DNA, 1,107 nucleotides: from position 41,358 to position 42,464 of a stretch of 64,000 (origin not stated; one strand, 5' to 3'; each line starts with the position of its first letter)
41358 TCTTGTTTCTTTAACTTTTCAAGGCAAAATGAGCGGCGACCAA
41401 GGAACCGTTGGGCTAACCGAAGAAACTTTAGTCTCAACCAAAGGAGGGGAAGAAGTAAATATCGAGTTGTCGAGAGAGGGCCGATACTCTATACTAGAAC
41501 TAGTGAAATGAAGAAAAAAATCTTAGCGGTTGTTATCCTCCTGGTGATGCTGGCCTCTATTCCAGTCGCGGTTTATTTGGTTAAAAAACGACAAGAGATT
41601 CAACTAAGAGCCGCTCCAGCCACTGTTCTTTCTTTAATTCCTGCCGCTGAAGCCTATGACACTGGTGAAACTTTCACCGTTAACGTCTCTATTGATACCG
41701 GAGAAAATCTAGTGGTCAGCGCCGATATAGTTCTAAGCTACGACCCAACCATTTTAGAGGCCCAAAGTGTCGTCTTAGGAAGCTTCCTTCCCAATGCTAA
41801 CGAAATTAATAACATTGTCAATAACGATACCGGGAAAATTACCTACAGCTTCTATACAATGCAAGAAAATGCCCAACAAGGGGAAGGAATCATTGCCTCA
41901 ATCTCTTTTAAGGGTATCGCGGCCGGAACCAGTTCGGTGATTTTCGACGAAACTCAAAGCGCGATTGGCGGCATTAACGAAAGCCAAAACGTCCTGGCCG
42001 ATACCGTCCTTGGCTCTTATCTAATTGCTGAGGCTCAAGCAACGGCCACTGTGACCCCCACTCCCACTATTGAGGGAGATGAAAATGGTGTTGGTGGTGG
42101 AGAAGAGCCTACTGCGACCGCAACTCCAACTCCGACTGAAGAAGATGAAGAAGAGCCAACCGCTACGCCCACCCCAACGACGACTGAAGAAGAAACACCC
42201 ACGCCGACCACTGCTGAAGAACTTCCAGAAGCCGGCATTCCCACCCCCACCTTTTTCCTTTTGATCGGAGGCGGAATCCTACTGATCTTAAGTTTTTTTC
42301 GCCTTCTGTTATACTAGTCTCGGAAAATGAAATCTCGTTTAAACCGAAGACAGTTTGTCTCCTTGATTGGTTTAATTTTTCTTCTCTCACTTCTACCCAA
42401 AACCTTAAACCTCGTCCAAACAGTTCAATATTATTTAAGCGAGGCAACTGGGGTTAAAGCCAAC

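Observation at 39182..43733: Cohesin–dockerin (cellulosome-like) module in a small-genome bacterium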

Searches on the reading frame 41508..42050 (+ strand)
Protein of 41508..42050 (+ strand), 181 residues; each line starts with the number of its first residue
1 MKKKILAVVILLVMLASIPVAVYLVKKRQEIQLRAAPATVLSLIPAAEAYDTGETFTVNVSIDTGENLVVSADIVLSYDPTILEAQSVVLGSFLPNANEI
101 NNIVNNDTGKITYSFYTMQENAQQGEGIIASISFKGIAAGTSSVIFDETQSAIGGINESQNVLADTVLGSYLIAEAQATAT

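Call 11: find_homologous_proteins(query=window:41508-42050:+, max_evalue=0.001)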
Query window:41508-42050:+ (181 aa): 10 proteins with E <= 0.001 among 402 candidates.
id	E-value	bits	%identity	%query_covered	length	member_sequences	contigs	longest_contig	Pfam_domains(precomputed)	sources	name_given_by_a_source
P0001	2.0e-103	361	100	100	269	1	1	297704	PF00963.25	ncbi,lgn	-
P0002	1.1e-95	336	92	98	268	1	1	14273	PF00963.25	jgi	jgi:hypothetical protein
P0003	3.5e-94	331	89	98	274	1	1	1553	PF00963.25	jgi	jgi:hypothetical protein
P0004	1.0e-65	238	65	98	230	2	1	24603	PF00963.25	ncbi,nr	ncbi:MAG TPA: cohesin domain-containing protein, partial [Candidatus Bathyarchaeia archaeon]|nr:cohe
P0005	1.1e-65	238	68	98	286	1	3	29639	PF00963.25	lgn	-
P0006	8.1e-64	232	63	94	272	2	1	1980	PF00963.25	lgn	-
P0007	1.6e-58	215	62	100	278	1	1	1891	PF00963.25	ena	-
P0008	7.6e-56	206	57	100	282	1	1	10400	PF00963.25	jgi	jgi:hypothetical protein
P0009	1.8e-54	202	59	98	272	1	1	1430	PF00963.25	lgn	-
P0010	4.5e-50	188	58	97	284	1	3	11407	PF00963.25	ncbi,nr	ncbi:hypothetical protein GTO10_01065 [Candidatus Saccharibacteria bacterium]|nr:hypothetical protei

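Call 12: find_encoding_contigs(protein=P0001, flank=10000, max_places=4)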
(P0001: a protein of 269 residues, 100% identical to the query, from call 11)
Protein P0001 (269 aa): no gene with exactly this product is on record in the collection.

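Call 13: find_encoding_contigs(protein=P0005, flank=10000, max_places=4)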
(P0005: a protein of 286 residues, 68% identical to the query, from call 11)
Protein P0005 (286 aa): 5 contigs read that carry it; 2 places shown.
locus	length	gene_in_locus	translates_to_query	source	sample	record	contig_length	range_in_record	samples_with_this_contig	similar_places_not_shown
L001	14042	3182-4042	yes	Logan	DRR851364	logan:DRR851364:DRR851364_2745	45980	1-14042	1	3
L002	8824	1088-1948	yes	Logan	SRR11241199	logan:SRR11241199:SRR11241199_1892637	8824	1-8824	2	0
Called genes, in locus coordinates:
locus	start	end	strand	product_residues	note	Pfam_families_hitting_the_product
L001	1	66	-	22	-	?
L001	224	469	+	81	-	PF14099:Polysacc_lyase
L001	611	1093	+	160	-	-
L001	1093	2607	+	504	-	PF16656:Pur_ac_phosph_N (weak), PF00404:Dockerin_1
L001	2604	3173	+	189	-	PF00963:Cohesin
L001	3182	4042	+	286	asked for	PF00963:Cohesin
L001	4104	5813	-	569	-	PF03023:MurJ, PF13440:Polysacc_synt_3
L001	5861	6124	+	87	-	PF01649:Ribosomal_S20p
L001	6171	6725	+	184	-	PF05137:PilN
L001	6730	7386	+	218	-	PF04350:PilO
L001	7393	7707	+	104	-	-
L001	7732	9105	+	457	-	PF00041:fn3 (weak), PF16656:Pur_ac_phosph_N, PF19077:Big_13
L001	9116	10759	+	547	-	-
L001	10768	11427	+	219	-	-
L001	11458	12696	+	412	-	PF01266:DAO, PF01593:Amino_oxidase, PF13450:NAD_binding_8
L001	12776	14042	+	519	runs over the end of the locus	PF10060:DUF2298 (weak)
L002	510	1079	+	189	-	PF00963:Cohesin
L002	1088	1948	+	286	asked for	PF00963:Cohesin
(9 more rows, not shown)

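Call 20: find_encoding_contigs(protein=P0004, flank=10000, max_places=3)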
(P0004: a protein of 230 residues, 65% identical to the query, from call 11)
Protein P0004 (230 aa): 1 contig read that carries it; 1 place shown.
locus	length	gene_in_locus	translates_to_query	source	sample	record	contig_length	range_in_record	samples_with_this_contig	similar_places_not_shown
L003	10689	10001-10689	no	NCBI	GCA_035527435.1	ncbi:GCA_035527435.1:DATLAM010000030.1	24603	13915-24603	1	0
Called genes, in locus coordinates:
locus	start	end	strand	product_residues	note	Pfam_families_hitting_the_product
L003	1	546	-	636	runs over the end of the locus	PF00012:HSP70, PF06723:MreB_Mbl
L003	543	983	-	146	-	PF01025:GrpE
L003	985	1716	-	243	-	PF01628:HrcA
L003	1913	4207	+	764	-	PF02018:CBM_4_9 (weak)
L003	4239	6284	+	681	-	-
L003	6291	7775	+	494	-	PF16657:Malt_amylase_C (weak)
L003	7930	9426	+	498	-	PF16656:Pur_ac_phosph_N (weak), PF00404:Dockerin_1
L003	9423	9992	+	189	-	PF00963:Cohesin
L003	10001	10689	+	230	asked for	PF00963:Cohesin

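Call 21: find_encoding_contigs(protein=P0010, flank=10000, max_places=3)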
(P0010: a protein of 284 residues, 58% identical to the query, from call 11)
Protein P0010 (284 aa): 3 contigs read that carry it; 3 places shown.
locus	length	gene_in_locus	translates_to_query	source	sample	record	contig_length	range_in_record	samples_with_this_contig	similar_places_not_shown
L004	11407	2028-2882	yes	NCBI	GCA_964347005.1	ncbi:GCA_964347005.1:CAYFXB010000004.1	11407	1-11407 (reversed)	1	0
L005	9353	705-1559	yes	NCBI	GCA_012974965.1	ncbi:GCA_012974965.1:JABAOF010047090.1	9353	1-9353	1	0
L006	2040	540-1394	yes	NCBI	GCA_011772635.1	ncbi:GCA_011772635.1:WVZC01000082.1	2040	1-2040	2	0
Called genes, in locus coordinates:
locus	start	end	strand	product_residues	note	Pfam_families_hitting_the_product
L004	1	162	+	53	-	?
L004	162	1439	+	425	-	PF00404:Dockerin_1 (weak)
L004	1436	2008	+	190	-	PF00963:Cohesin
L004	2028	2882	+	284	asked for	PF00963:Cohesin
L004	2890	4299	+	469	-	PF01229:Glyco_hydro_39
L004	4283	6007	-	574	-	PF03023:MurJ, PF13440:Polysacc_synt_3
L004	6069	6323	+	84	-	PF01649:Ribosomal_S20p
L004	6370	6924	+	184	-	PF05137:PilN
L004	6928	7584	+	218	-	PF04350:PilO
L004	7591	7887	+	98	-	-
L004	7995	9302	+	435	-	PF00041:fn3 (weak), PF16656:Pur_ac_phosph_N, PF19077:Big_13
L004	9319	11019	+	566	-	-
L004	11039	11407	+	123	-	?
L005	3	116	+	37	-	?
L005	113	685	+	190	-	PF00963:Cohesin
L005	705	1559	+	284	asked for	PF00963:Cohesin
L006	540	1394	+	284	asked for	PF00963:Cohesin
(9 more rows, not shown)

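Call 22: find_encoding_contigs(protein=P0002, flank=10000, max_places=3)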
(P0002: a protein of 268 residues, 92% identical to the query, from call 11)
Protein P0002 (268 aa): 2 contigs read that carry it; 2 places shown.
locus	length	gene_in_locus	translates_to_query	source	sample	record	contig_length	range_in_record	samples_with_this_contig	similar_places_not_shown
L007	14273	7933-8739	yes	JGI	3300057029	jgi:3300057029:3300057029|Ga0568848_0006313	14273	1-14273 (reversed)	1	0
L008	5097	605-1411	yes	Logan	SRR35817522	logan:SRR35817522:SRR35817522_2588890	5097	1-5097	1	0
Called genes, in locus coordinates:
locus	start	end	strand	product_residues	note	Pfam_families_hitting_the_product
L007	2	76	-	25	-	?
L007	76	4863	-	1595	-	PF03534:SpvB (weak), PF20041:DUF6443 (weak), PF25023:TEN_YD-shell, PF05593:RHS_repeat (weak), PF25023:TEN_YD-shell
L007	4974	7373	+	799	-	PF16656:Pur_ac_phosph_N (faint), PF05048:NosD, PF13229:Beta_helix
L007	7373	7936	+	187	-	PF00963:Cohesin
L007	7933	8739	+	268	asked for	PF00963:Cohesin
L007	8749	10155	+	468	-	PF01229:Glyco_hydro_39, PF11790:Glyco_hydro_cc (weak)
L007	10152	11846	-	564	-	PF03023:MurJ, PF13440:Polysacc_synt_3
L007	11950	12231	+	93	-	PF01649:Ribosomal_S20p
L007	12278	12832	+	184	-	PF05137:PilN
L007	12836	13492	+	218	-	PF04350:PilO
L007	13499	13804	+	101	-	-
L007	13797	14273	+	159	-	?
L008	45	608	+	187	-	PF00963:Cohesin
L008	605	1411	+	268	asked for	PF00963:Cohesin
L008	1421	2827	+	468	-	PF01229:Glyco_hydro_39, PF11790:Glyco_hydro_cc (weak)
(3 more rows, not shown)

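Call 23: find_encoding_contigs(protein=P0008, flank=10000, max_places=3)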
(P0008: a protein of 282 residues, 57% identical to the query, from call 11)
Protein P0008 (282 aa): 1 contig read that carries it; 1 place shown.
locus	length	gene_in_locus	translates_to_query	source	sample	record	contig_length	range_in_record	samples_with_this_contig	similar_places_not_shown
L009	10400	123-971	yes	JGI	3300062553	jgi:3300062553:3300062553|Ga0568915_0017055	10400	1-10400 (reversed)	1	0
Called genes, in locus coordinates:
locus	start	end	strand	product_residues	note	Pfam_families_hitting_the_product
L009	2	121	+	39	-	?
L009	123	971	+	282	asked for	PF00963:Cohesin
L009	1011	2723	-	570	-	PF03023:MurJ, PF13440:Polysacc_synt_3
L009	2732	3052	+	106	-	PF01649:Ribosomal_S20p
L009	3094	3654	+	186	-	PF05137:PilN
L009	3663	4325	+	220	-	PF04350:PilO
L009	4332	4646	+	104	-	-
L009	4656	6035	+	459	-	PF00041:fn3 (weak), PF16656:Pur_ac_phosph_N, PF19077:Big_13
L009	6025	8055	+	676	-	PF04932:Wzy_C, PF13428:TPR_14 (faint), PF13431:TPR_17 (faint), PF13371:TPR_9 (weak), PF13424:TPR_12, PF00515:TPR_1 (weak), PF07719:TPR_2 (weak), PF13181:TPR_8 (weak), +2 more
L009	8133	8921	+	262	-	-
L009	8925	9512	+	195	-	-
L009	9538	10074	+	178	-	-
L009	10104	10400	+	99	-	?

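Call 30: find_related_loci(query=A1, collection=genome_contigs, flank=10000)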
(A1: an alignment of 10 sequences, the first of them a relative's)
Query A1 (269 aa) in genome_contigs; peptide patterns used: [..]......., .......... (x = any residue, [..] = any of these).
91 stretches matched a pattern; 1 encode a relative of the query (tblastn E <= 1e-3); 1 distinct loci.
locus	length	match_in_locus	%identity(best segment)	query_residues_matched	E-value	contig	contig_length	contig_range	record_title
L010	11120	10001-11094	63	1-220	3e-77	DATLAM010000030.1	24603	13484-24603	MAG TPA_asm: Candidatus Bathyarchaeia archaeon isolate SMAG_U14271 k141_3012860, whole genome shotgun sequence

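Call 37: predict_structure(alignment_id=A1)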
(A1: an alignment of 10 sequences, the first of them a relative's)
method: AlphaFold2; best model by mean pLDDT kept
length: 269 residues; sequences in the alignment: 10
mean_pLDDT: 70.0   pTM: 0.51
mean pLDDT of the five models: 70.0, 69.9, 67.9, 67.6, 63.7
residues with pLDDT >= 90: 68; 70-90: 84; 50-70: 47; < 50: 70
segments of 3 or more residues with pLDDT < 50: 178-246
pLDDT, mean of each block of 10 residues (from residue 1): 77 78 74 65 84 91 86 92 95 92 96 92 91 93 87 73 54 63 45 35 39 36 38 38 46 66 62
secondary structure, 60 per line:
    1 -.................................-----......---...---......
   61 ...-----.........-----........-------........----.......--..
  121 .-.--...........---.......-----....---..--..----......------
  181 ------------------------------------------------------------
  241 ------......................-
elements in order: H2-34 E40-45 E49-51 E55-63 E69-77 E83-90 E98-105 E110-116 E126-136 E140-146 E152-155 E169-174 H247-268

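Call 42: fold_search(model_id=the predicted structure, library=pdb)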
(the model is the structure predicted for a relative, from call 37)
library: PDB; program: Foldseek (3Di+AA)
matches with E <= 10: 1898; with E <= 0.001: 108
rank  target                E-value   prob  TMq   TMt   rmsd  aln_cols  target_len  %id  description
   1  3ghp_A                5.7e-10  1.00  0.43  0.59   6.9       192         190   19  Structure of the second type II cohesin module from the adaptor ScaA scaffoldin of Acetivibrio cellulolyticus (includi (released 2009-06-23)
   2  3fnk_A                2.9e-09  1.00  0.43  0.64   3.5       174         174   16  Crystal structure of the second type II cohesin module from the cellulosomal adaptor ScaA scaffoldin of Acetivibrio ce (released 2009-06-23)
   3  3l8q_A                3.6e-09  1.00  0.39  0.31   6.2       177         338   16  Structure analysis of the type II cohesin dyad from the adaptor ScaA scaffoldin of Acetivibrio cellulolyticus (released 2010-05-05)
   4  4wi0_A                4.3e-09  1.00  0.40  0.61   5.8       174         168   13  Crystal structure of Coh3ScaB-XDoc_M2ScaA complex: A C-terminal interface mutant of type II Cohesin-X-Dockerin complex (released 2015-10-07)
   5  5k39_A                8.4e-09  1.00  0.38  0.58   5.6       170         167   14  THE TYPE II COHESIN DOCKERIN COMPLEX FROM CLOSTRIDIUM THERMOCELLUM (released 2017-03-29)
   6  6kgf_C                8.9e-09  1.00  0.43  0.74   2.7       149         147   18  Crystal structure of CaDoc0917(R16D)-CaCohA2 complex at pH 8.2 (released 2020-07-08)
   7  3fnk_C                8.9e-09  1.00  0.39  0.59   5.9       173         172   17  Crystal structure of the second type II cohesin module from the cellulosomal adaptor ScaA scaffoldin of Acetivibrio ce (released 2009-06-23)
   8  3fnk_B                9.4e-09  1.00  0.42  0.64   3.6       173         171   18  Crystal structure of the second type II cohesin module from the cellulosomal adaptor ScaA scaffoldin of Acetivibrio ce (released 2009-06-23)
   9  1g1k_A                9.9e-09  1.00  0.43  0.76   3.0       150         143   22  COHESIN MODULE FROM THE CELLULOSOME OF CLOSTRIDIUM CELLULOLYTICUM (released 2000-11-22)
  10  4u3s_A                9.9e-09  1.00  0.39  0.61   5.7       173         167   13  Crystal structure of Coh3ScaB-XDoc_M1ScaA complex: A N-terminal interface mutant of type II Cohesin-X-Dockerin complex (released 2015-07-29)
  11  1zv9                  1.1e-08  1.00  0.41  0.62   3.8       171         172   17  Crystal structure analysis of a type II cohesin domain from the cellulosome of Acetivibrio cellulolyticus- SeMet derivat (released 2006-06-13)
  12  1qzn                  1.2e-08  1.00  0.41  0.63   3.6       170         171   16  Crystal Structure Analysis of a type II cohesin domain from the cellulosome of Acetivibrio cellulolyticus (released 2004-09-21)
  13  3f2l                  1.2e-08  1.00  0.39  0.59   4.1       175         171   17  Crystal structure analysis of the K171A mutation of N-terminal type II cohesin 1 from the cellulosomal ScaB subunit of A (released 2008-12-02)
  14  3l8q_C                1.4e-08  1.00  0.42  0.34   3.7       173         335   14  Structure analysis of the type II cohesin dyad from the adaptor ScaA scaffoldin of Acetivibrio cellulolyticus (released 2010-05-05)
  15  3ghp_B                1.4e-08  1.00  0.43  0.61   7.6       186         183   20  Structure of the second type II cohesin module from the adaptor ScaA scaffoldin of Acetivibrio cellulolyticus (includi (released 2009-06-23)
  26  4ums                  4.0e-08  1.00  0.42  0.69   3.1       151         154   20  The crystal structure of the seventh ScaB type I cohesin from Pseudobacteroides cellulosolvens (released 2015-05-06)
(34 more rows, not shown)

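Call 75: search_solved_structures(query=A1, max_evalue=1)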
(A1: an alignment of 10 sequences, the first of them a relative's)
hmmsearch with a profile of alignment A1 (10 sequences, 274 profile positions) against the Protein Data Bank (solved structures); distinct sequences matched with E-value up to 1: 16.
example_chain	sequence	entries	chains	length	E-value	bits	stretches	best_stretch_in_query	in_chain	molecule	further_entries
3l8q_A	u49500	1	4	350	1e-08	38.1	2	36-173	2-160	Cellulosomal scaffoldin adaptor protein B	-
3ghp_A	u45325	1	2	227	2.5e-05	27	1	47-228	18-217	Cellulosomal scaffoldin adaptor protein B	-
3fnk_A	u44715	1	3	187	5.5e-05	25.9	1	47-187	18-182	Cellulosomal scaffoldin adaptor protein B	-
1qzn_A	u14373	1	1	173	8.7e-05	25.2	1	35-172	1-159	cellulosomal scaffoldin adaptor protein B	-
3f2l_A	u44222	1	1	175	0.00017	24.3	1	36-173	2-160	Cellulosomal scaffoldin adaptor protein B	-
1zv9_A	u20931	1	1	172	0.00018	24.2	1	39-172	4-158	Cellulosomal scaffoldin adaptor protein B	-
3bwz_A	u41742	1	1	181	0.00019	24.1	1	36-173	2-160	Cellulosomal scaffoldin adaptor protein B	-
4ums_A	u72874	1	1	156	0.00044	22.9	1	69-175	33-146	CELLULOSOMAL ANCHORING SCAFFOLDIN B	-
1g1k_A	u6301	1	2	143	0.0091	18.6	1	70-172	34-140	SCAFFOLDING PROTEIN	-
2vn5_A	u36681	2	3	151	0.015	17.9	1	70-172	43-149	SCAFFOLDING PROTEIN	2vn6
3kcp_B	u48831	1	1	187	0.049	16.2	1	31-154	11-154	Cellulosome anchoring protein, cohesin region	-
2b59_A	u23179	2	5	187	0.049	16.2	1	31-154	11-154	COG1196: Chromosome segregation ATPases | Scaffolding dockerin binding protein A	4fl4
4uyp_A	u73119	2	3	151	0.053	16.1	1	75-136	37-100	Cellulosomal scaffoldin anchoring protein C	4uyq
3ul4_A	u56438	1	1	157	0.24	13.9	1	68-173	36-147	Cellulosome-anchoring protein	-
5m0y_A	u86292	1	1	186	0.84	12.2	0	34-152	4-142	Cellulosome anchoring protein cohesin region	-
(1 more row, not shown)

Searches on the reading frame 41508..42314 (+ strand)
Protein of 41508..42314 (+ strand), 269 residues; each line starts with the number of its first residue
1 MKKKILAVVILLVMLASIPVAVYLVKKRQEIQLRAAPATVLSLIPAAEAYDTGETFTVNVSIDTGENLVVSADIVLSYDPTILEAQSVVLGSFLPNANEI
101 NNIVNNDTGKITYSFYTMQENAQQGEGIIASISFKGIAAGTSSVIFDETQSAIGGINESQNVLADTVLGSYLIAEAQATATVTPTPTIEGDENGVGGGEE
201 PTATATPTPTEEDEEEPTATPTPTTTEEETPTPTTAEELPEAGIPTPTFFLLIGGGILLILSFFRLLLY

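Call 3: search_protein_families(library=pfam, proteins=[window:41508-42314:+], max_evalue=1)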
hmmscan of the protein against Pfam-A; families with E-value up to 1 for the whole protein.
window:41508-42314:+ (269 aa): 1 family
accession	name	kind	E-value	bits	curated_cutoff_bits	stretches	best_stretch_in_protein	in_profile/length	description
PF00963.24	Cohesin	-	7.2e-13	49.4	24.1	1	44-149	5-116/139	Cohesin domain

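Call 4: search_protein_families(library=ncbifam, proteins=[window:41508-42314:+], max_evalue=1)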
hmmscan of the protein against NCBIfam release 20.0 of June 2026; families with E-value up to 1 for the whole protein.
window:41508-42314:+ (269 aa): 5 families
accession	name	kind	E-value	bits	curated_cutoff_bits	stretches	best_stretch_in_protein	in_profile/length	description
NF053819.1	EF0750_LPXTG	subfamily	1.8e-05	25.2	47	1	200-265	43-99/105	EF2685/EF0750 family sortase-dependent surface protein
NF005435.1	PRK07021.1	equivalog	0.0067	16.3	131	1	2-76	6-82/157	flagellar basal body-associated protein FliL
TIGR01167.1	LPXTG_anchor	domain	0.072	13.8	15.9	0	238-264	1-26/34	LPXTG cell wall anchor domain-containing protein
NF037973.1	metallo_SslE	exception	0.17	9.1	3000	1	194-256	39-99/1519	lipoprotein metalloprotease SslE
NF006933.0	PRK09418.1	equivalog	0.69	8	1419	1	118-239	591-703/780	bifunctional 2',3'-cyclic-nucleotide 2'-phosphodiesterase/3'-nucleotidase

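Call 5: find_encoding_contigs(protein=window:41508-42314:+, flank=10000, max_places=6)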
Protein window:41508-42314:+ (269 aa): no gene with exactly this product is on record in the collection.
